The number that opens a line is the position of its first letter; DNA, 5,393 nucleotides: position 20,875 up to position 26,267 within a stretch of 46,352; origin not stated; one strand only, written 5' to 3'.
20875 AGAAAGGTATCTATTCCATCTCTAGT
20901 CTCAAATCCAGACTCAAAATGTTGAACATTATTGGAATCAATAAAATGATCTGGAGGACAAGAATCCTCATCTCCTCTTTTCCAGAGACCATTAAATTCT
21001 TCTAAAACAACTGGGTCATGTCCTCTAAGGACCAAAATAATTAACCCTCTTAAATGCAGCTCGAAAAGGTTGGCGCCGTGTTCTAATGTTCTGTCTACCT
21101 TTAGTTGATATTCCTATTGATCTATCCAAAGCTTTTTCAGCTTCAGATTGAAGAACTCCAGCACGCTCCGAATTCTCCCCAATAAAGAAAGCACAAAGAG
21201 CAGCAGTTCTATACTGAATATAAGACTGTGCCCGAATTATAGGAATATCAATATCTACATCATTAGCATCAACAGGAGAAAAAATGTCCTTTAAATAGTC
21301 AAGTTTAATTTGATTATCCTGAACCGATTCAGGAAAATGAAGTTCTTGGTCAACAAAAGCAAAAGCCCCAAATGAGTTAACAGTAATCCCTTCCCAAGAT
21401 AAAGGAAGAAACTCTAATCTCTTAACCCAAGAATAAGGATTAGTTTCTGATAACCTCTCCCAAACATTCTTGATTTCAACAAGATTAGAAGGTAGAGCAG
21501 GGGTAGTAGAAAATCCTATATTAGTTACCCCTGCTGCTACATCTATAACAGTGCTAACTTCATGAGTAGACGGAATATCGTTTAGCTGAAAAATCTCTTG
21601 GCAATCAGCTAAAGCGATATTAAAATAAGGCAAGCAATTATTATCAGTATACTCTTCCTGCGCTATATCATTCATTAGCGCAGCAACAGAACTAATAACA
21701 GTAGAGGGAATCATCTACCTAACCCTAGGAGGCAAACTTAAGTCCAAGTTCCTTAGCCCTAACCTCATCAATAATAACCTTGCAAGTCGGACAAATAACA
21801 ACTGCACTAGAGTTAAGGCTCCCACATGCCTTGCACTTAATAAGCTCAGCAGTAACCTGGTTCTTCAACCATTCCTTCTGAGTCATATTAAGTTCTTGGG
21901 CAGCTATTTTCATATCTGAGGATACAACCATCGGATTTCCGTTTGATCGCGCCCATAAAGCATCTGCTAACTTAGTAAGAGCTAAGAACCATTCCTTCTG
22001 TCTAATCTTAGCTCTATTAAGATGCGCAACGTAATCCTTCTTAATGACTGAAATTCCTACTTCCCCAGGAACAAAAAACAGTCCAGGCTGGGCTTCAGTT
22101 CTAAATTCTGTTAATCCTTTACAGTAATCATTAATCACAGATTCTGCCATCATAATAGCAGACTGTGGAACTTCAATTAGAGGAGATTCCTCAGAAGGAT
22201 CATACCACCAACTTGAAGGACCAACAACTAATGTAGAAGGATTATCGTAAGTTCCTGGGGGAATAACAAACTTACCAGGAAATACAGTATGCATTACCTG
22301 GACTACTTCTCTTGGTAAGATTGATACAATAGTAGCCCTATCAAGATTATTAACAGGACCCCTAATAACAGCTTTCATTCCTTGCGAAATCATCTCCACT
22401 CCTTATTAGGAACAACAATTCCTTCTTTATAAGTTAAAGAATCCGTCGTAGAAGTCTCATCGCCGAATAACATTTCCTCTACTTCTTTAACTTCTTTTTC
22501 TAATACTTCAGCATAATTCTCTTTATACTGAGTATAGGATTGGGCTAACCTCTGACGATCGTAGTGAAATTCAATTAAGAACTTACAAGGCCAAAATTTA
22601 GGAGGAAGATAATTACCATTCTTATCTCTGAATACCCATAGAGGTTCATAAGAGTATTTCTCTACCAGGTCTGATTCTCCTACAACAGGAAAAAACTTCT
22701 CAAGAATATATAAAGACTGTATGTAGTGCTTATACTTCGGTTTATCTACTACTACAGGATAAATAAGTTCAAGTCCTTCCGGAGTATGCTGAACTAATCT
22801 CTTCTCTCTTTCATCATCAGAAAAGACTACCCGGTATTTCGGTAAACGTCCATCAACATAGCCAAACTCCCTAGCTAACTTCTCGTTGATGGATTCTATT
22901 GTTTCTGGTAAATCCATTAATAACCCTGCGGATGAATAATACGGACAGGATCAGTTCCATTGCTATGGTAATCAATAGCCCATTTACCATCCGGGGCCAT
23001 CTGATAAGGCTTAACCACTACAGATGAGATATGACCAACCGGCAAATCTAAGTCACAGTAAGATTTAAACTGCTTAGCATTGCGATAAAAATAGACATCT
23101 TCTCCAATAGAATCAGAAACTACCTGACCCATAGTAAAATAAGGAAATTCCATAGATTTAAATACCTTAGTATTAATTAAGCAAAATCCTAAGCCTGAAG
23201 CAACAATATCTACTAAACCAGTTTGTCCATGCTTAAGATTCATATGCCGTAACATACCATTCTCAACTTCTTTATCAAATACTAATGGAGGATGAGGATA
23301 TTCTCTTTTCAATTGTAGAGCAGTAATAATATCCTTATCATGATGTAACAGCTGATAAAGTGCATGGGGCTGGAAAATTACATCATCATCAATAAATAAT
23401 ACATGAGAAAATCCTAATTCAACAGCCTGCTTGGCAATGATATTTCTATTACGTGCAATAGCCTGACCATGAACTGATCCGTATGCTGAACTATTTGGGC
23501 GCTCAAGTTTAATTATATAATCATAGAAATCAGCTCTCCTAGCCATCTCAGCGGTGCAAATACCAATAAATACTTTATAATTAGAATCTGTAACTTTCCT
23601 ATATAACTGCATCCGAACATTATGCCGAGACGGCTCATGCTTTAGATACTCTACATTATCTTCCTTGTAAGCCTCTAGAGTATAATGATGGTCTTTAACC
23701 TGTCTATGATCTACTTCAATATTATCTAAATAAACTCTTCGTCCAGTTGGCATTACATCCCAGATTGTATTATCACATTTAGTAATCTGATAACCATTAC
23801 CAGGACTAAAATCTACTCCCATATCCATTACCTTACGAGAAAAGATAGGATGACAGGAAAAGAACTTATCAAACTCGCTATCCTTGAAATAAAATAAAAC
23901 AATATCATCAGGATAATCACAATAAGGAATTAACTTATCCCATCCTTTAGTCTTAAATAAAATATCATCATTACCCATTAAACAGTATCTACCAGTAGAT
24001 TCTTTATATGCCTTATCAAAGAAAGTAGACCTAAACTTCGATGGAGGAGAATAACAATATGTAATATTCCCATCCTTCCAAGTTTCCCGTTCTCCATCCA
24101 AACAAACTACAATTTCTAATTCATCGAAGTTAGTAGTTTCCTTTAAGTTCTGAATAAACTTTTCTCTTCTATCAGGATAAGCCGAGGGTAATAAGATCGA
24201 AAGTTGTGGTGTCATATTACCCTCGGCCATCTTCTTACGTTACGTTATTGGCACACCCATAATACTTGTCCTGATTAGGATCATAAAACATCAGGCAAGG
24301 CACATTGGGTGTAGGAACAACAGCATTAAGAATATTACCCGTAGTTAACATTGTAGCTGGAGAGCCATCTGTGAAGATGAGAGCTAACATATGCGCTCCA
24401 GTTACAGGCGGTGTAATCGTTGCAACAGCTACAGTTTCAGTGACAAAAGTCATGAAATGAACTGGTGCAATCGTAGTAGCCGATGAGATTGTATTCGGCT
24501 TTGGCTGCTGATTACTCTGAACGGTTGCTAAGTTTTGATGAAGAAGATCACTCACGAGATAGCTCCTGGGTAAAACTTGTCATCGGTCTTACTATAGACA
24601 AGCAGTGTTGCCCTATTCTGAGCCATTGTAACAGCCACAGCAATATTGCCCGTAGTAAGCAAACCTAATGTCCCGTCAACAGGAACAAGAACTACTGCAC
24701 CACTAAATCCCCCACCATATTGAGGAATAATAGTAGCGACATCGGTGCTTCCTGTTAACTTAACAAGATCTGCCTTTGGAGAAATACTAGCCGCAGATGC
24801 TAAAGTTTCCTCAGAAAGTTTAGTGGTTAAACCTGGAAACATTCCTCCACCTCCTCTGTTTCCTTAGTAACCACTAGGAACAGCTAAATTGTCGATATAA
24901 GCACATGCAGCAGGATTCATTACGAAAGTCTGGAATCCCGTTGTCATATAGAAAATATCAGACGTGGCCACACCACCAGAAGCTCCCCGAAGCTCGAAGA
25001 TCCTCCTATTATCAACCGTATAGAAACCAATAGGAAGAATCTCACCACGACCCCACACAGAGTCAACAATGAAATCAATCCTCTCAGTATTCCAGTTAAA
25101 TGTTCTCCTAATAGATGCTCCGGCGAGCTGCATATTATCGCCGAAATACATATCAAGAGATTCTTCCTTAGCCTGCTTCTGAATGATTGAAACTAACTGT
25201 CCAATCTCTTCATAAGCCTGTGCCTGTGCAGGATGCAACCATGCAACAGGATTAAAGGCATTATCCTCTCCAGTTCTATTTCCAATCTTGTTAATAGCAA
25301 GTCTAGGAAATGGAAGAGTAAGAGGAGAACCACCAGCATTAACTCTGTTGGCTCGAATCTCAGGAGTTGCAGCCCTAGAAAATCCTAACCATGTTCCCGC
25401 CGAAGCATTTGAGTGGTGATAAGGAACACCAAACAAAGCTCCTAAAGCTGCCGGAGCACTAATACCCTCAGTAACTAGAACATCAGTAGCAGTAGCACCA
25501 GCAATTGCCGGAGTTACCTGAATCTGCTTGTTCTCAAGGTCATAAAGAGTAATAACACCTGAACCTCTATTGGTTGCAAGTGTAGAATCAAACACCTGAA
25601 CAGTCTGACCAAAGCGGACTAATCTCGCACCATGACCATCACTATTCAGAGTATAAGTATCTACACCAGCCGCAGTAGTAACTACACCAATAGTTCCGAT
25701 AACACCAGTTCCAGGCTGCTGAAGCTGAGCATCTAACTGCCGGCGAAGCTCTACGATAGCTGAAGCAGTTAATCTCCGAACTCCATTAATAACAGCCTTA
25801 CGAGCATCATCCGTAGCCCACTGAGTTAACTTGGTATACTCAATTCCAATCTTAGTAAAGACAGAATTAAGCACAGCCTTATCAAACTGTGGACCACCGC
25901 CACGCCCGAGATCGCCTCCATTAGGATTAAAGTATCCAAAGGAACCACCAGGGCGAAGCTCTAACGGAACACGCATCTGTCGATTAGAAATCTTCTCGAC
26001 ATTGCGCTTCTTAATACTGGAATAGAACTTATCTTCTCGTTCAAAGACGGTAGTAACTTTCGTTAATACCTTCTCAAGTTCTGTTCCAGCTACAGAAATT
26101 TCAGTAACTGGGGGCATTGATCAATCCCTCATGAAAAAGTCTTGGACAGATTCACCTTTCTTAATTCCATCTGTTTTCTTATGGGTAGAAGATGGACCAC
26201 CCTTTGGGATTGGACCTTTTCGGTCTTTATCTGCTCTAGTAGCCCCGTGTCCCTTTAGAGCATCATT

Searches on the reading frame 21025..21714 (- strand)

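Call 85: search_protein_families(library=pfam, proteins=[window:21025-21714:-], max_evalue=0.01)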
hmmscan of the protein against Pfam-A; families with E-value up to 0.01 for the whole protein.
window:21025-21714:- (229 aa): 1 family
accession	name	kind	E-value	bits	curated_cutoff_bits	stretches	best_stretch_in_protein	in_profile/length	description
PF24175.2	SU10_adaptor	-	2.7e-06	28.4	27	1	4-207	4-185/194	SU10 adaptor protein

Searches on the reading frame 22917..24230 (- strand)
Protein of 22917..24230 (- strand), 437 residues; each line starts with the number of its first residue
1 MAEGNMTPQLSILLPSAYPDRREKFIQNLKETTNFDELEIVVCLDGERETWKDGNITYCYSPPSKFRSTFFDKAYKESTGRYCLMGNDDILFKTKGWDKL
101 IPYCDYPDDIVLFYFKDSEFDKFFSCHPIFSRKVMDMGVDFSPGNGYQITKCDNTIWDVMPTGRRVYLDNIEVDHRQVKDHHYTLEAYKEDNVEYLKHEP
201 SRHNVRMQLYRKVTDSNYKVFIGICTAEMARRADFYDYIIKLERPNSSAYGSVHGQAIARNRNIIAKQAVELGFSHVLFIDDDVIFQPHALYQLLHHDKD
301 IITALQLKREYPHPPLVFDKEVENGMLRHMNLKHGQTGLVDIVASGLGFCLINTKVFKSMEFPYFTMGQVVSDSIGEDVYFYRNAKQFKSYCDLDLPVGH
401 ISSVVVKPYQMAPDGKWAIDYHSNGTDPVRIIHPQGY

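Call 53: search_protein_families(library=phrogs, proteins=[window:22917-24230:-], max_evalue=0.001)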
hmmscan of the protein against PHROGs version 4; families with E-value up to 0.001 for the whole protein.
window:22917-24230:- (437 aa): 2 families
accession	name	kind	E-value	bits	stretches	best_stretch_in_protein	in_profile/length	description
phrog_1574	-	unknown function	1.3e-15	58.8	1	271-406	81-234/240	-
phrog_14945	-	moron, auxiliary metabolic gene and host takeover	5.2e-10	40.2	1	10-176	6-172/218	glycosyltransferase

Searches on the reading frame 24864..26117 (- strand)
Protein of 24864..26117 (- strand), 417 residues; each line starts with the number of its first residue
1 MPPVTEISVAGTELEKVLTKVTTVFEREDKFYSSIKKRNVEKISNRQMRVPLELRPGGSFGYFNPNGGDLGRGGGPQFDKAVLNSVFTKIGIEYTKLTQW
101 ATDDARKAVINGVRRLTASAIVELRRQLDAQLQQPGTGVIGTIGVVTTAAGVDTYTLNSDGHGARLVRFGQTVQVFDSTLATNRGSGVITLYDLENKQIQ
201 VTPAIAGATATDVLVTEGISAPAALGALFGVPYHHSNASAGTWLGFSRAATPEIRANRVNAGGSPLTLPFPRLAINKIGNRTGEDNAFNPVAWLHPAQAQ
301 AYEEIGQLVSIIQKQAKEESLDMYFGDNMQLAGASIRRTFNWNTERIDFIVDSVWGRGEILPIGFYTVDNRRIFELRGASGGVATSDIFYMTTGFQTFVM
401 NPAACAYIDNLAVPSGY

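Call 7: search_protein_families(library=pfam, proteins=[window:24864-26117:-], max_evalue=0.01)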
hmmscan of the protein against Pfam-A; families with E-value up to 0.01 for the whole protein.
window:24864-26117:- (417 aa): 0 families

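Call 106: search_dna_similar(query=window:24864-26117:-, collection=phages, mode=protein, max_rows=10)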
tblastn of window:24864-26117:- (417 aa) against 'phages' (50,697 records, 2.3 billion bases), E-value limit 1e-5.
No match.
